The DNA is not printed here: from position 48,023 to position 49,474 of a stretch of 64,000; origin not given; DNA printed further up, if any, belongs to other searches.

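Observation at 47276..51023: Orphan LptF/LptG-family permease plus Wzm/Wzt-type ABC-2 exporter flanking the lipid operons: candidate glycolipid export route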

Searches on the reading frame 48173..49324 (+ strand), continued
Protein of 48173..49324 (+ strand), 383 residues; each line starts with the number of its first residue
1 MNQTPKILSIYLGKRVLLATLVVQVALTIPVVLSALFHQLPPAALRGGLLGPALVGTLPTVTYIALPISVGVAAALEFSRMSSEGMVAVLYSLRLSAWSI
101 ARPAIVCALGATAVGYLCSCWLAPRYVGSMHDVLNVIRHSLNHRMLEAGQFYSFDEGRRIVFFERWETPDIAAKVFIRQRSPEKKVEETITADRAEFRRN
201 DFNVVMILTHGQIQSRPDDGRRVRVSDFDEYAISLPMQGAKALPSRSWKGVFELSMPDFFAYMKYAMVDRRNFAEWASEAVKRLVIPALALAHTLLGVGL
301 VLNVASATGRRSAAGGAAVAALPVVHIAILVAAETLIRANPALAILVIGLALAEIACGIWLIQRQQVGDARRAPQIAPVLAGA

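Call 18: search_solved_structures(query=window:48173-49324:+, max_evalue=0.01, show_alignments=2)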
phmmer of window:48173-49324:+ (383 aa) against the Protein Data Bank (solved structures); distinct sequences matched with E-value up to 0.01: 10.
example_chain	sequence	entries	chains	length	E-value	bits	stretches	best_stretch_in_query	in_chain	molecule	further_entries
7efo_F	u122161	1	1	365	2.5e-08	36.7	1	53-244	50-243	Lipopolysaccharide export system permease protein LptF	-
6s8g_F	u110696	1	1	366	2.2e-07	33.6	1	42-239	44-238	LPS export ABC transporter permease LptF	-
6mjp_F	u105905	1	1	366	2.4e-07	33.5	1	54-255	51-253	FIG000988: Predicted permease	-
5l75_F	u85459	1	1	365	3e-07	33.2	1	53-244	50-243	FIG000988: Predicted permease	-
6s8h_F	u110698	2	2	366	4.1e-07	32.8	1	42-239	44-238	Lipopolysaccharide export system permease protein LptF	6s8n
6mhu_F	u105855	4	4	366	4.1e-07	32.7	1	42-239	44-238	Lipopolysaccharide export system permease protein LptF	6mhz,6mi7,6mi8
6mit_F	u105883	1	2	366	5.6e-07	32.3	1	48-239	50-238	LPS export ABC transporter permease LptF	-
9doh_F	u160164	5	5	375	1.2e-05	27.9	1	8-242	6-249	Lipopolysaccharide export system permease protein LptF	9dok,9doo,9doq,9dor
5x5y_F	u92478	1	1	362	1.4e-05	27.7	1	10-242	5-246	Uncharacterized protein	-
8frl_G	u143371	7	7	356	0.0027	20.2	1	54-216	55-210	LPS export ABC transporter permease LptG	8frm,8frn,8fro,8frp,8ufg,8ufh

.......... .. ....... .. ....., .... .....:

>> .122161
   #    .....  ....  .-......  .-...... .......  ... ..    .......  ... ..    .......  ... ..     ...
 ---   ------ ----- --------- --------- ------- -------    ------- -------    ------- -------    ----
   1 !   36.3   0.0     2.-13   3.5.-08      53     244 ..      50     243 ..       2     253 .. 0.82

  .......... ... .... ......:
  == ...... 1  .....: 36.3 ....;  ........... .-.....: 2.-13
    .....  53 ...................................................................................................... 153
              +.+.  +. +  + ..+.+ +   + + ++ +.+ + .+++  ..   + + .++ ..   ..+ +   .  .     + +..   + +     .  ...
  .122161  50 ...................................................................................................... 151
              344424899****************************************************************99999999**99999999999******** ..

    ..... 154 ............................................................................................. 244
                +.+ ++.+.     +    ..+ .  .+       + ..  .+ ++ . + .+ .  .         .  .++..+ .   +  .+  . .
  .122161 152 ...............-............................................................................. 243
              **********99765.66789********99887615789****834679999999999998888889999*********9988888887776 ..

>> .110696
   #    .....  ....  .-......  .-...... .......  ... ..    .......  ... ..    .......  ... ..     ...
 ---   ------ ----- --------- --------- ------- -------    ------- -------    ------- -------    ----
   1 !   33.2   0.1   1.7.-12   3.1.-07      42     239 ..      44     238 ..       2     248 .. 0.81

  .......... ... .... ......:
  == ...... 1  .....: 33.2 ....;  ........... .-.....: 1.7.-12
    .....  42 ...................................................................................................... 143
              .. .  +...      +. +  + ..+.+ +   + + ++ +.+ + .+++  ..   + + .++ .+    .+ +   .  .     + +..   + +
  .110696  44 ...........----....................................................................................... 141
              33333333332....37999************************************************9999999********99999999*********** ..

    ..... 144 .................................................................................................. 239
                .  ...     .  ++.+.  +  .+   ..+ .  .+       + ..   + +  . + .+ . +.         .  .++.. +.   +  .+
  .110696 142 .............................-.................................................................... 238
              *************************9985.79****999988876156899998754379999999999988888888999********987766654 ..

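Call 23: find_encoding_contigs(protein=P0015, flank=10000, max_places=1)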
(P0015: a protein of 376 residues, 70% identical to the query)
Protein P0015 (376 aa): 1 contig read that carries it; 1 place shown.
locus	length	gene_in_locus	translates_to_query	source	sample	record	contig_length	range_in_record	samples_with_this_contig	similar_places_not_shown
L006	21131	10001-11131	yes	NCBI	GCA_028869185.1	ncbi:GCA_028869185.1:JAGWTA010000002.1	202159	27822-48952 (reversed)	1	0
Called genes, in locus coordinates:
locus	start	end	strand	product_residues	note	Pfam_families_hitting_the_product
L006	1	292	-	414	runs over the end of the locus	PF13506:Glyco_transf_21 (weak), PF13641:Glyco_tranf_2_3, PF00535:Glycos_transf_2, PF13632:Glyco_trans_2_3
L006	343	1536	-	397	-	PF13506:Glyco_transf_21, PF13641:Glyco_tranf_2_3, PF13632:Glyco_trans_2_3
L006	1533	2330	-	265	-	PF00106:adh_short, PF08659:KR (weak), PF13561:adh_short_C2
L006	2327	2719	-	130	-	PF01575:MaoC_dehydratas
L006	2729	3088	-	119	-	-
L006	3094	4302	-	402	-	PF00109:ketoacyl-synt, PF02801:Ketoacyl-synt_C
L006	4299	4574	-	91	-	PF00550:PP-binding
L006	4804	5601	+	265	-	PF01061:ABC2_membrane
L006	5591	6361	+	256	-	PF00005:ABC_tran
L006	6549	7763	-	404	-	PF13579:Glyco_trans_4_4 (faint), PF13692:Glyco_trans_1_4, PF13524:Glyco_trans_1_2 (weak)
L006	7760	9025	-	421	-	PF13692:Glyco_trans_1_4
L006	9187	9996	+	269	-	-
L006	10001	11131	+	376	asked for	PF03739:LptF_LptG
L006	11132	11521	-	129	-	PF01124:MAPEG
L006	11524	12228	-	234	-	PF06508:QueC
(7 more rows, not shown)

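Call 24: find_encoding_contigs(protein=P0043, flank=10000, max_places=1)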
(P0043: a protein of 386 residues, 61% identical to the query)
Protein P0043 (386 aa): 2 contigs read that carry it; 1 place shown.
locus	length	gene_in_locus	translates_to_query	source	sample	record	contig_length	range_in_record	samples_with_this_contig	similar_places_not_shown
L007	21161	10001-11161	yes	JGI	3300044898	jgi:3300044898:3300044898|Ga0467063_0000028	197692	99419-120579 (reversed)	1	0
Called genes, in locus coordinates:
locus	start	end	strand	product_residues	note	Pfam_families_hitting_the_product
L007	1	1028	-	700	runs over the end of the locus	PF07719:TPR_2 (faint)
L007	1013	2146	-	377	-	PF01270:Glyco_hydro_8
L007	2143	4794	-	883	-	PF03170:CBM_BcsB_1st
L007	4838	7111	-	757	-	PF00535:Glycos_transf_2, PF13641:Glyco_tranf_2_3, PF13506:Glyco_transf_21, PF13632:Glyco_trans_2_3, PF03552:Cellulose_synt, PF07238:PilZ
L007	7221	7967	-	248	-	PF17036:CBP_BcsS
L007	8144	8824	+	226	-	PF06912:DUF1275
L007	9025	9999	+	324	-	-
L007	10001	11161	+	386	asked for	PF03739:LptF_LptG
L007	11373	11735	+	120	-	-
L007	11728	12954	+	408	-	PF00109:ketoacyl-synt, PF00108:Thiolase_N (faint), PF02801:Ketoacyl-synt_C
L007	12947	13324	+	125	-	-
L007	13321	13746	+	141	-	PF01575:MaoC_dehydratas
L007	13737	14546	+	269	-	PF00106:adh_short, PF08659:KR, PF13561:adh_short_C2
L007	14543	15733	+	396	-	PF13506:Glyco_transf_21, PF13641:Glyco_tranf_2_3, PF13632:Glyco_trans_2_3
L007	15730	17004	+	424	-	PF13506:Glyco_transf_21 (weak), PF00535:Glycos_transf_2, PF13641:Glyco_tranf_2_3, PF13632:Glyco_trans_2_3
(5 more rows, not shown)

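Call 26: find_related_loci(query=A1, collection=genome_contigs, flank=10000)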
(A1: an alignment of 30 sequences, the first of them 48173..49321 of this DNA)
Query A1 (383 aa) in genome_contigs; peptide patterns used: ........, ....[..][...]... (x = any residue, [..] = any of these).
135 stretches matched a pattern; 132 encode a relative of the query (tblastn E <= 1e-3); the best 80 are kept; 80 distinct loci.
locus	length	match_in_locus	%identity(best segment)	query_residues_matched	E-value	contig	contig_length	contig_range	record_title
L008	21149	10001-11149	92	1-383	0e+0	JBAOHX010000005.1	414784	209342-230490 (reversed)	MAG: Rhodoblastus sp. isolate AS_Ams2_Bin28 np1-np2_contig_3151, whole genome shotgun sequence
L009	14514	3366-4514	91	1-383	0e+0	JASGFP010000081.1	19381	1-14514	MAG: Rhodoblastus sp. isolate 1H076 JMF-2111-06-0001.hyb.bin.76_80, whole genome shotgun sequence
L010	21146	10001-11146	91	1-383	0e+0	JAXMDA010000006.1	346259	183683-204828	MAG: Rhodoblastus sp. isolate STL-PRO24 C2.250.fa-6, whole genome shotgun sequence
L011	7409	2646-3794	92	1-383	0e+0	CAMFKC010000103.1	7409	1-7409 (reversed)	MAG: uncultured Methylocystaceae bacterium isolate SRR12456170_bin.4_metaWRAP_v1.3_MAG genome assembly, contig: ERZ12289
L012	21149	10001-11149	91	1-383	0e+0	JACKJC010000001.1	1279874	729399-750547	MAG: Methylobacteriaceae bacterium isolate HK-STAS-PROT-29 HK-STAS-PROT-29_1, whole genome shotgun sequence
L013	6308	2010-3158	91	1-383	0e+0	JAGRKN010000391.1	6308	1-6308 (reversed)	MAG: Rhodoblastus sp. isolate HKST-UBA40 2008_65329, whole genome shotgun sequence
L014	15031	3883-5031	83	1-383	0e+0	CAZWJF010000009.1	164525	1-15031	MAG TPA_asm: uncultured Rhodoblastus sp. isolate binchicken_co168_246 genome assembly, contig: NODE_75_length_164525_cov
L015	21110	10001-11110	77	1-370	0e+0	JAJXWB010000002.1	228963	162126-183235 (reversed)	MAG: Proteobacteria bacterium isolate BP5.bin57 NODE_29_length_228963_cov_11.345426, whole genome shotgun sequence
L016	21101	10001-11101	78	2-368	0e+0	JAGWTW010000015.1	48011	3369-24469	MAG: Hyphomicrobiales bacterium isolate REEB382 contig-150_563, whole genome shotgun sequence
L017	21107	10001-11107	76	1-369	0e+0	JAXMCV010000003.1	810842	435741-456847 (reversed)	MAG: Beijerinckiaceae bacterium isolate STL-PRO19 C1.98.fa-3, whole genome shotgun sequence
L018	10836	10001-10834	95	1-278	1e-179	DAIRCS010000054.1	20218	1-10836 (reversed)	MAG TPA_asm: Rhodoblastus sp. isolate CTOTU2298 NODE_1214_length_20218_cov_6.057333, whole genome shotgun sequence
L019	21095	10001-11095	70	5-370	5e-164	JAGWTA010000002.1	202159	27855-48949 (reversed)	MAG: Hyphomicrobiales bacterium isolate REEB362 contig-150_22, whole genome shotgun sequence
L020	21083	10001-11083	66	5-366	2e-156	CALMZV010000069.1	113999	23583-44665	MAG TPA_asm: uncultured Methylocystaceae bacterium isolate SRR8859111_bin.115_CONCOCT_v1.1_MAG genome assembly, contig:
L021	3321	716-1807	61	5-368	5e-155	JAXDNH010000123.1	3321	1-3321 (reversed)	MAG: Methylobacteriaceae bacterium isolate BP_660 scaffold_3153186, whole genome shotgun sequence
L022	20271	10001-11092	62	5-368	1e-148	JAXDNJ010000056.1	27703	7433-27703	MAG: Methylobacteriaceae bacterium isolate BP_662 scaffold_288829, whole genome shotgun sequence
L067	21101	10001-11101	54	5-371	4e-119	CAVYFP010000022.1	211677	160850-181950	MAG: uncultured Alphaproteobacteria bacterium isolate MFD01188.bin.1.69 genome assembly, contig: contig_26683, whole gen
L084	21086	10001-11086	52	5-366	4e-114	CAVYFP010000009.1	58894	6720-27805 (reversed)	MAG: uncultured Alphaproteobacteria bacterium isolate MFD01188.bin.1.69 genome assembly, contig: contig_14681, whole gen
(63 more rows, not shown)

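Call 32: search_protein_representatives(protein=window:48173-49324:+)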
Query: 383 residues. Proteins with E-value up to 0.001 (for the whole library): 898; up to 1e-10: 197; up to 1e-30: 44. The best 150 are listed.
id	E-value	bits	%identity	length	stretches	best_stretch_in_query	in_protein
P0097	3.3e-126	437.7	53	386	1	5-369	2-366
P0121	1.3e-95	337.1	52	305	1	81-367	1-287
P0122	4.2e-95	335.4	57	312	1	34-311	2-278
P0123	1.4e-89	317.3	55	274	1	5-266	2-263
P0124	5.1e-65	236.5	59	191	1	76-252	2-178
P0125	7.1e-64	232.7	54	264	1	94-314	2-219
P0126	1.1e-61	225.5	37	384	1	11-374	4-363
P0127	1.6e-60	221.7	37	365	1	6-366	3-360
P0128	7.2e-58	212.9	34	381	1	12-363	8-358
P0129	1.9e-56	208.3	47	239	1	130-364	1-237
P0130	1.4e-55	205.4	34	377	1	9-379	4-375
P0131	1.6e-54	201.9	33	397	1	8-363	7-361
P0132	3.0e-54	201.0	60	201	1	69-259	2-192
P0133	3.1e-52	194.4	52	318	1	137-324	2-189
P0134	2.6e-51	191.4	34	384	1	10-378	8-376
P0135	1.0e-50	189.4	35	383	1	8-375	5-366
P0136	1.3e-50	189.0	33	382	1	7-369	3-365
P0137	5.2e-49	183.8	34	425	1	7-362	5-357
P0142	1.5e-43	165.8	34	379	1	7-356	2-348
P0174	3.2e-24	102.2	28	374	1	11-367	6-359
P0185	1.5e-19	86.9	26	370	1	10-366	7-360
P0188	2.9e-18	82.6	24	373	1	6-366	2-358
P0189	4.3e-18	82.1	29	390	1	23-365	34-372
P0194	1.5e-17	80.3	28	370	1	11-365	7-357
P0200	6.5e-17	78.2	25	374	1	11-362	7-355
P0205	3.7e-16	75.7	27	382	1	7-365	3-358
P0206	6.6e-16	74.9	27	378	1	7-363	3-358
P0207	6.9e-16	74.8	28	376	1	10-372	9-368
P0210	9.2e-16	74.4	26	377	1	8-367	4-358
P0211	9.5e-16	74.4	27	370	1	57-364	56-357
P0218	6.5e-15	71.6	25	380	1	8-362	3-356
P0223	1.5e-14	70.5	24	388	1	58-374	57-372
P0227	2.4e-14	69.7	24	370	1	8-305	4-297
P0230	3.4e-14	69.3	26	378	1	8-366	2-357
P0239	7.1e-14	68.2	25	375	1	57-341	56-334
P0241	1.2e-13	67.5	22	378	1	9-342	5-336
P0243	1.2e-13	67.4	25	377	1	9-378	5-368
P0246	1.6e-13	67.1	24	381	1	8-366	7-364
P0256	3.7e-13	65.9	23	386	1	7-316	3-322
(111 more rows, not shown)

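Call 34: list_cluster_members(proteins=[P0126, P0127, P0128, P0130, P0131, P0134, P0135, P0136, P0137, P0142])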
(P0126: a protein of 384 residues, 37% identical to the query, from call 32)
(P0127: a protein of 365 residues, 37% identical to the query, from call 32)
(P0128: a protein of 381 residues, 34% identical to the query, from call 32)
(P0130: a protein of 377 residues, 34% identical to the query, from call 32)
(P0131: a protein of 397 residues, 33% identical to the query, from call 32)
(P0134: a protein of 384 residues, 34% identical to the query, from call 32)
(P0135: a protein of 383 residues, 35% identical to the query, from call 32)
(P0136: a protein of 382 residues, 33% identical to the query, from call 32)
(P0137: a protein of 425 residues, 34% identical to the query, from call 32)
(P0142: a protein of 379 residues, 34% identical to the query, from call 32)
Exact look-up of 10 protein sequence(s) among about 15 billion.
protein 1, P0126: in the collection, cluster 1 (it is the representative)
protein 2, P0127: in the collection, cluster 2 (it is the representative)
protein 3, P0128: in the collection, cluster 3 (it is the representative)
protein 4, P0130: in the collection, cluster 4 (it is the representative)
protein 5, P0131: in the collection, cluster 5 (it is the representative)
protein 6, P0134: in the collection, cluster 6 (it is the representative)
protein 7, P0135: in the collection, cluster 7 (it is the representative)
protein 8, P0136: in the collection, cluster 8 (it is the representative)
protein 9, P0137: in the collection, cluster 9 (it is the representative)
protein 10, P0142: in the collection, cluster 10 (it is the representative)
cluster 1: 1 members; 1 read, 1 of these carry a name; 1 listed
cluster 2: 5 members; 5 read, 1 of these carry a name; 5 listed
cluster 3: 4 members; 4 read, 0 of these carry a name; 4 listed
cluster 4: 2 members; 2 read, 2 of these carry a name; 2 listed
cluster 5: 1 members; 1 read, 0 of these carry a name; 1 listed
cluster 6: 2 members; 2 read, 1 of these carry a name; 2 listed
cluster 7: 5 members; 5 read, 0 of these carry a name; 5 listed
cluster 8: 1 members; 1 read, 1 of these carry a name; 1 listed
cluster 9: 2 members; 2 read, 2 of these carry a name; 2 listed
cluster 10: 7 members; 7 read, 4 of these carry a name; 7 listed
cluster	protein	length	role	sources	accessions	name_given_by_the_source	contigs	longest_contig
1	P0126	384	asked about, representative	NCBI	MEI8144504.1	MAG: LptF/LptG family permease [Alphaproteobacteria bacterium]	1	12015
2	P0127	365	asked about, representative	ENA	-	-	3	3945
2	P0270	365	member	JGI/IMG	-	lipopolysaccharide export system permease protein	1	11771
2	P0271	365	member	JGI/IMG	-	-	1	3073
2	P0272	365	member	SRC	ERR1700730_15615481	-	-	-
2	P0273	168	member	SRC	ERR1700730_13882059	-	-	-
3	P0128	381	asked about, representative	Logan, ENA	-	-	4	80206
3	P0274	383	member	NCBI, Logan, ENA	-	-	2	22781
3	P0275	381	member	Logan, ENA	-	-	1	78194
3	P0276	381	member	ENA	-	-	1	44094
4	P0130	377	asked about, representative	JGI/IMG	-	lipopolysaccharide export system permease protein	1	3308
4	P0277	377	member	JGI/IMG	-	lipopolysaccharide export system permease protein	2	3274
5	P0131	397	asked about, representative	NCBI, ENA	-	-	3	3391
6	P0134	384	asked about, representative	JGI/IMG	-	lipopolysaccharide export system permease protein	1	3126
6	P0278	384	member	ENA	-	-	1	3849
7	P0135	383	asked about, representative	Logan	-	-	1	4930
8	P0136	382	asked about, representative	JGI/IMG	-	lipopolysaccharide export LptBFGC system permease protein LptF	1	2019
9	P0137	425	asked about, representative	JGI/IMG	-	lipopolysaccharide export system permease protein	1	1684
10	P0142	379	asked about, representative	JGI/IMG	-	lipopolysaccharide export LptBFGC system permease protein LptF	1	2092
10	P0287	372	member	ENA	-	-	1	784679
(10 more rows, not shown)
